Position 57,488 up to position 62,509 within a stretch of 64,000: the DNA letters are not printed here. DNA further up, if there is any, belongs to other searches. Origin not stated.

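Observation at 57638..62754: Giant PKD/Ig-repeat surface protein separated from its T9SS sorting domain by a frame change at an ATGA overlap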

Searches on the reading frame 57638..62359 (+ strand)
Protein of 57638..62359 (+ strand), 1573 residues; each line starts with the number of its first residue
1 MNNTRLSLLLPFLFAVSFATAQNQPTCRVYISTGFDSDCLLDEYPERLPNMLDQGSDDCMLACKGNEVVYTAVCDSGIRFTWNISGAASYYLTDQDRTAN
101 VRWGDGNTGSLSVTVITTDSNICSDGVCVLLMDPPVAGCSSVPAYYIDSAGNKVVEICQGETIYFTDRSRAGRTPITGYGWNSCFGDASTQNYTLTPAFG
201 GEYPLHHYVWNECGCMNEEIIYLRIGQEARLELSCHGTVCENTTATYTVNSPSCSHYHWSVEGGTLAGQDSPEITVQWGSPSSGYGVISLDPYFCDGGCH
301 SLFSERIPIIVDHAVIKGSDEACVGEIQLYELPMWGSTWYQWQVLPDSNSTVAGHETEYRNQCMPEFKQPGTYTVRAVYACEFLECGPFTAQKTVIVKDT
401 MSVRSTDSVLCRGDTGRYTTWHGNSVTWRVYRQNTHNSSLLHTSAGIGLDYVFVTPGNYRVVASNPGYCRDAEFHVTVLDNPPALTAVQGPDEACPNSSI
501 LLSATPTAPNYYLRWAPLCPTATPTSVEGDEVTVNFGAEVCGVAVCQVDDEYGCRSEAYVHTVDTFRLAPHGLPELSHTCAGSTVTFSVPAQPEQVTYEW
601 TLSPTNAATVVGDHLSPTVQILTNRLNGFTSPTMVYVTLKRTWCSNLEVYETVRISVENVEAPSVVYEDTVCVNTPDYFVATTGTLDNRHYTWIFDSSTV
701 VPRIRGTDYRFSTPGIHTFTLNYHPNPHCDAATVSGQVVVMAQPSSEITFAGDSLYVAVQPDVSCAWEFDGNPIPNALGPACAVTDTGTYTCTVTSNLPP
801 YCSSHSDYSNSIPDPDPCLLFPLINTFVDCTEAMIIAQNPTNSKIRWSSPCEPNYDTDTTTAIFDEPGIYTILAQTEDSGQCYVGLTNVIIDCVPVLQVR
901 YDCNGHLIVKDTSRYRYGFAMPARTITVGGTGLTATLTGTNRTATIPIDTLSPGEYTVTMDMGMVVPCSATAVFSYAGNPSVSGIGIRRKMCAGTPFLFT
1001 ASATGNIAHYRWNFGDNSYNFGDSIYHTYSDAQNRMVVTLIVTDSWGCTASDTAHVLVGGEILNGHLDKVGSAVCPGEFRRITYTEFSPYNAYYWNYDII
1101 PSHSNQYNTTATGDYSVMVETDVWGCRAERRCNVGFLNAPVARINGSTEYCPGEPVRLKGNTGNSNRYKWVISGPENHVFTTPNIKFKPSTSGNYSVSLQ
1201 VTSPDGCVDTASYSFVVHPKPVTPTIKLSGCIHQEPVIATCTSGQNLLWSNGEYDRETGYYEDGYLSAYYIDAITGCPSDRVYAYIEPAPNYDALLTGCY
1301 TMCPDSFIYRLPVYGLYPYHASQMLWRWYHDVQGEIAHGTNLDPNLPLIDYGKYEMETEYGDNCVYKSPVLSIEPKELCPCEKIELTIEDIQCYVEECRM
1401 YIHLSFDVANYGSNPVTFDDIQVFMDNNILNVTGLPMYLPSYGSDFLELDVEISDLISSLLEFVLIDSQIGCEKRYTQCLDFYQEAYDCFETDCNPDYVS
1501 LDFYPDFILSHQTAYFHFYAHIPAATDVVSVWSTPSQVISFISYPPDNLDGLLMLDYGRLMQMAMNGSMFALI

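Call 4: search_protein_families(library=pfam, proteins=[window:57638-62356:+], max_evalue=0.01)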
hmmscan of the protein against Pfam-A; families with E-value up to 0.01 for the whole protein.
window:57638-62356:+ (1573 aa): 3 families
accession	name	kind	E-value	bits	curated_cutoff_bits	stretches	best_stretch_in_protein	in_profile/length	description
PF18911.6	PKD_4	-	8.4e-20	71.1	27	2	979-1056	3-83/85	PKD domain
PF00801.26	PKD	-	3.6e-10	40.1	23.5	1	993-1049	13-72/80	PKD domain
PF19408.5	PKD_6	-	2.7e-09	37.7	25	1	237-283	12-61/82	PKD-like domain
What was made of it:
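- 58346..58486 (+): PKD_6-type module (aa 237-283). Call 4: PF19408, 37.7 bits.
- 60572..60805 (+): PKD domain (aa 979-1056). Call 4: PF18911, 71.1 bits.
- On PKD-domain proteins (PF18911 / PF00801): PKD_4 71.1 bits (cut-off 27), PKD 40.1 bits (cut-off 23.5) and PKD_6 37.7 bits (cut-off 25) (call 4).
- Checked: The big ORF has PKD_4 (71 bits), PKD and PKD_6 hits and no CTD (call 4).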

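Call 9: find_encoding_contigs(protein=window:57638-62359:+, flank=3000, max_places=6)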
Protein window:57638-62359:+ (1573 aa): 8 contigs read that carry it; 3 places shown.
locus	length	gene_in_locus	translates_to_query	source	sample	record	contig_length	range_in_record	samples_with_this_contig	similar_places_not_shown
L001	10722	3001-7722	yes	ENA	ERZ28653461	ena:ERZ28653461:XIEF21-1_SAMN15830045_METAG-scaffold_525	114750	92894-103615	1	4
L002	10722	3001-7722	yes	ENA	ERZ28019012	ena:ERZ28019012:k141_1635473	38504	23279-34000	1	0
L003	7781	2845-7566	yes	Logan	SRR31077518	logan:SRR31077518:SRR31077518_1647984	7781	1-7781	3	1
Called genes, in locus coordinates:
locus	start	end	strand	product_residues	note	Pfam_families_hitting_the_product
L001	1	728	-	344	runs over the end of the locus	PF19580:Exo_endo_phos_3, PF03372:Exo_endo_phos (weak)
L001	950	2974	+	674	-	PF18962:Por_Secre_tail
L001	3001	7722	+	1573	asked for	PF19408:PKD_6 (faint), PF00801:PKD (faint), PF18911:PKD_4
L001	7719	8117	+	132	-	-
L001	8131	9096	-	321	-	PF01408:GFO_IDH_MocA, PF02894:GFO_IDH_MocA_C, PF22725:GFO_IDH_MocA_C3 (weak)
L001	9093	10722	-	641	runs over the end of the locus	PF13727:CoA_binding_3, PF01073:3Beta_HSD, PF01370:Epimerase, PF02719:Polysacc_synt_2, PF04321:RmlD_sub_bind, PF08659:KR (weak), PF16363:GDP_Man_Dehyd, PF07993:NAD_binding_4 (weak)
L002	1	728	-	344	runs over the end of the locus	PF19580:Exo_endo_phos_3, PF03372:Exo_endo_phos (weak)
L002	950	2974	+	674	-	PF18962:Por_Secre_tail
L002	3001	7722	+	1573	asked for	PF19408:PKD_6 (faint), PF00801:PKD (faint), PF18911:PKD_4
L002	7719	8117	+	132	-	-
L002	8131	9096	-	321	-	PF01408:GFO_IDH_MocA, PF02894:GFO_IDH_MocA_C, PF22725:GFO_IDH_MocA_C3 (weak)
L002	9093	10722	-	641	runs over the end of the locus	PF13727:CoA_binding_3, PF01073:3Beta_HSD, PF01370:Epimerase, PF02719:Polysacc_synt_2, PF04321:RmlD_sub_bind, PF08659:KR (weak), PF16363:GDP_Man_Dehyd, PF07993:NAD_binding_4 (weak), +1 more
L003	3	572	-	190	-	PF19580:Exo_endo_phos_3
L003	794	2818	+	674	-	PF18962:Por_Secre_tail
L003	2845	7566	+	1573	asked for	PF19408:PKD_6 (faint), PF00801:PKD (faint), PF18911:PKD_4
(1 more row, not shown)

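Call 16: list_cluster_members(proteins=[window:57638-62356:+, window:62356-62751:+])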
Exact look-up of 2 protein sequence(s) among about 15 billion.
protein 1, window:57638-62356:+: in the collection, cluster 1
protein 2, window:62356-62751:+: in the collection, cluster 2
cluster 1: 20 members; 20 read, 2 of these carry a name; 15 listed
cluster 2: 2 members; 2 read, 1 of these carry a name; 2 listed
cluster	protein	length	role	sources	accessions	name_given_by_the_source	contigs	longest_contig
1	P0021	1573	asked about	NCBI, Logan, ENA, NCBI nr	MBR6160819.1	MAG: PKD domain-containing protein [Bacteroidales bacterium] | PKD domain-containing protein [Bacteroidales bacterium]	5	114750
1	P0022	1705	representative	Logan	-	-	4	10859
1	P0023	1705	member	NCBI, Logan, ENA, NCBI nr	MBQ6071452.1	MAG: PKD domain-containing protein [Bacteroidales bacterium] | PKD domain-containing protein [Bacteroidales bacterium]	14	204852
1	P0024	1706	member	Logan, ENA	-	-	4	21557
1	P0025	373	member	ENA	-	-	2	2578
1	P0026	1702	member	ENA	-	-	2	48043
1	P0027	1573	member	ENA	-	-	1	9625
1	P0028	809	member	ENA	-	-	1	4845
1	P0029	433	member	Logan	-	-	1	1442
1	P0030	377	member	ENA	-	-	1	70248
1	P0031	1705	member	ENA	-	-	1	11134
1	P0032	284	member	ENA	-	-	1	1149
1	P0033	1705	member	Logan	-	-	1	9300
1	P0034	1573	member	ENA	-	-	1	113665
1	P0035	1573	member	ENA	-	-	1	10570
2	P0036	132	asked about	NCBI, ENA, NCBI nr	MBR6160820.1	MAG: T9SS type A sorting domain-containing protein [Bacteroidales bacterium] | T9SS type A sorting domain-containing protein [Bacteroidales bacterium]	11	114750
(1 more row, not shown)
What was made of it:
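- The window's own 90% cluster contains 1702-1706-aa intact alleles (call 16). The window comes from a metagenome-assembled genome (call 16).
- Tried and rejected: Close alleles had to be found through the protein cluster instead (call 16).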

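Call 19: find_encoding_contigs(protein=P0023, flank=6000, max_places=8)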
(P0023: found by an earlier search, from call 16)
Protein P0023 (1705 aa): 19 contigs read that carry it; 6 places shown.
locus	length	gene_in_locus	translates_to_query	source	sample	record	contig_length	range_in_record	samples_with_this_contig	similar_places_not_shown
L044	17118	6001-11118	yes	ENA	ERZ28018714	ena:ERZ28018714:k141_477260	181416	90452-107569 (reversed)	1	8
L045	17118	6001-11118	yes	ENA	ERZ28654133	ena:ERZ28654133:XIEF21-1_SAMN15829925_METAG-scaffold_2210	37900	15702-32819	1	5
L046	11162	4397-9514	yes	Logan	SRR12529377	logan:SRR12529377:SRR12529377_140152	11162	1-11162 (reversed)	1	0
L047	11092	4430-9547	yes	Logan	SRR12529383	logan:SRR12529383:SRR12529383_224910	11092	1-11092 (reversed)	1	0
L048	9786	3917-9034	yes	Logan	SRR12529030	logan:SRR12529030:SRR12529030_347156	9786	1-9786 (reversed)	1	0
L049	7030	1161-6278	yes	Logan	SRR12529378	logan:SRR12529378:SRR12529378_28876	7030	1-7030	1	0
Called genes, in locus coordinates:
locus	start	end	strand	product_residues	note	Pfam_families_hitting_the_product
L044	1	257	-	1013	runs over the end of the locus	PF13734:Inhibitor_I69, PF01640:Peptidase_C10, PF18962:Por_Secre_tail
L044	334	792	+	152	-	PF01451:LMWPc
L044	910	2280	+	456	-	PF18073:Zn_ribbon_LapB, PF03796:DnaB_C, PF06745:ATPase, PF13481:AAA_25, PF23442:DUF7125, PF13541:ChlI, PF05362:Lon_C (weak)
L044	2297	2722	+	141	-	PF04246:RseC_MucC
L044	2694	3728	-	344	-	PF19580:Exo_endo_phos_3, PF03372:Exo_endo_phos (weak)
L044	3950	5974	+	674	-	PF18962:Por_Secre_tail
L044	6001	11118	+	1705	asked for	PF19408:PKD_6 (faint), PF00801:PKD (faint), PF18911:PKD_4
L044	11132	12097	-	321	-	PF01408:GFO_IDH_MocA, PF02894:GFO_IDH_MocA_C, PF22725:GFO_IDH_MocA_C3 (weak)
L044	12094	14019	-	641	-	PF13727:CoA_binding_3, PF01073:3Beta_HSD, PF01370:Epimerase, PF02719:Polysacc_synt_2, PF04321:RmlD_sub_bind, PF08659:KR (weak), PF16363:GDP_Man_Dehyd, PF07993:NAD_binding_4 (weak)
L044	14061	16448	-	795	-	PF08245:Mur_ligase_M, PF01168:Ala_racemase_N, PF00842:Ala_racemase_C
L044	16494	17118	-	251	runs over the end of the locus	PF20243:MbnP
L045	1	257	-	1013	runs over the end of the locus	PF13734:Inhibitor_I69, PF01640:Peptidase_C10, PF18962:Por_Secre_tail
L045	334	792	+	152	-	PF01451:LMWPc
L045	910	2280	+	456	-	PF18073:Zn_ribbon_LapB, PF03796:DnaB_C, PF06745:ATPase, PF13481:AAA_25, PF23442:DUF7125, PF13541:ChlI, PF05362:Lon_C (weak)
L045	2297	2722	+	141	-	PF04246:RseC_MucC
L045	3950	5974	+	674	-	PF18962:Por_Secre_tail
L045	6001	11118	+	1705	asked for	PF19408:PKD_6 (faint), PF00801:PKD (faint), PF18911:PKD_4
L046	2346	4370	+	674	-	PF18962:Por_Secre_tail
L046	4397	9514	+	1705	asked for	PF19408:PKD_6 (faint), PF00801:PKD (faint), PF18911:PKD_4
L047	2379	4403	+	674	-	PF18962:Por_Secre_tail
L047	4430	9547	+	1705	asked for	PF19408:PKD_6 (faint), PF00801:PKD (faint), PF18911:PKD_4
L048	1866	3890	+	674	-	PF18962:Por_Secre_tail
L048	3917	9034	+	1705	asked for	PF19408:PKD_6 (faint), PF00801:PKD (faint), PF18911:PKD_4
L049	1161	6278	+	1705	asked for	PF19408:PKD_6 (faint), PF00801:PKD (faint), PF18911:PKD_4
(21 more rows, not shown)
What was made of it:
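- P0023 (MBQ6071452.1) sits on 19 contigs between the same neighbours (call 19).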

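Call 27: search_protein_families(library=ncbifam, proteins=[P0023, window:57638-62356:+], max_evalue=0.01)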
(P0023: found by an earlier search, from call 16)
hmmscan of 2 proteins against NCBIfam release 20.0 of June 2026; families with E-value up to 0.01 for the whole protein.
P0023 (1705 aa): 1 family
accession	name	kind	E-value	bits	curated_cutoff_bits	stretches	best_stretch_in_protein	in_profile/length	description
TIGR04183.1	Por_Secre_tail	domain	0.00018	21.4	23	1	1636-1704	2-71/72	T9SS type A sorting domain-containing protein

window:57638-62356:+ (1573 aa): 1 family
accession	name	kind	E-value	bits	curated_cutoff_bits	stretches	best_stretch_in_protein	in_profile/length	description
TIGR02331.1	rib_alpha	repeat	0.0082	16.4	35.25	0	1186-1220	35-69/80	Rib/alpha/Esp repeat surface protein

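Call 28: search_protein_families(library=pfam, proteins=[P0023], max_evalue=1)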
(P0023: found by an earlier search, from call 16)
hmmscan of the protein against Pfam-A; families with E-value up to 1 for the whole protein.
P0023 (1705 aa): 8 families
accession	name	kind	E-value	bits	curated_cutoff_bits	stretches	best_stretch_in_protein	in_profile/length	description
PF18911.6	PKD_4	-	1.1e-20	73.9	27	2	979-1056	3-83/85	PKD domain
PF00801.26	PKD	-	2.7e-11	43.7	23.5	2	993-1049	13-72/80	PKD domain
PF19408.5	PKD_6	-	4.2e-09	37.1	25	2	237-283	12-61/82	PKD-like domain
PF18962.6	Por_Secre_tail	-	2.3e-05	25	27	1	1637-1698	3-70/75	Secretion system C-terminal sorting domain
PF08329.16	ChitinaseA_N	-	0.038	14.1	21.2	0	336-400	49-110/133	Chitinase A, N-terminal domain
PF07495.19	Y_Y_Y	-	0.059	13.7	26.6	1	1162-1206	4-51/65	Y_Y_Y domain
PF04234.18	CopC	-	0.066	14.7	23.3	0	1180-1217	55-92/92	CopC domain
PF22352.2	K319L-like_PKD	-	0.97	9.9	27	0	1152-1213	10-80/84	K319L-like, PKD domain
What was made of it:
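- Closest known: T9SS type A CTD cargo proteins of Bacteroidota. Different: Its conserved last ~300 aa before the CTD have no Pfam match (calls 4, 28).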

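Call 43: search_solved_structures(query=P0023, max_evalue=0.01)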
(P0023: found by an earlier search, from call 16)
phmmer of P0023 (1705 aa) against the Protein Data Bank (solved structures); distinct sequences matched with E-value up to 0.01: 3.
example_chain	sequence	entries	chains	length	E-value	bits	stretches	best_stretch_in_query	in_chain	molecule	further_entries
4jrw_A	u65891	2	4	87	0.00061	20.1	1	1002-1056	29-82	Collagenase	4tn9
2y72_A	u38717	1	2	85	0.00091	19.5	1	1002-1054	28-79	COLLAGENASE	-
4aqo_A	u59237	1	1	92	0.00097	19.4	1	1002-1054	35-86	COLLAGENASE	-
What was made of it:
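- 60572..60805 (+): Call 43: weak match to collagenase PKD domains 4jrw/2y72.
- Tried and rejected: Sequence search of solved structures found only collagenase PKD domains at E of about 1e-3 (call 43).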
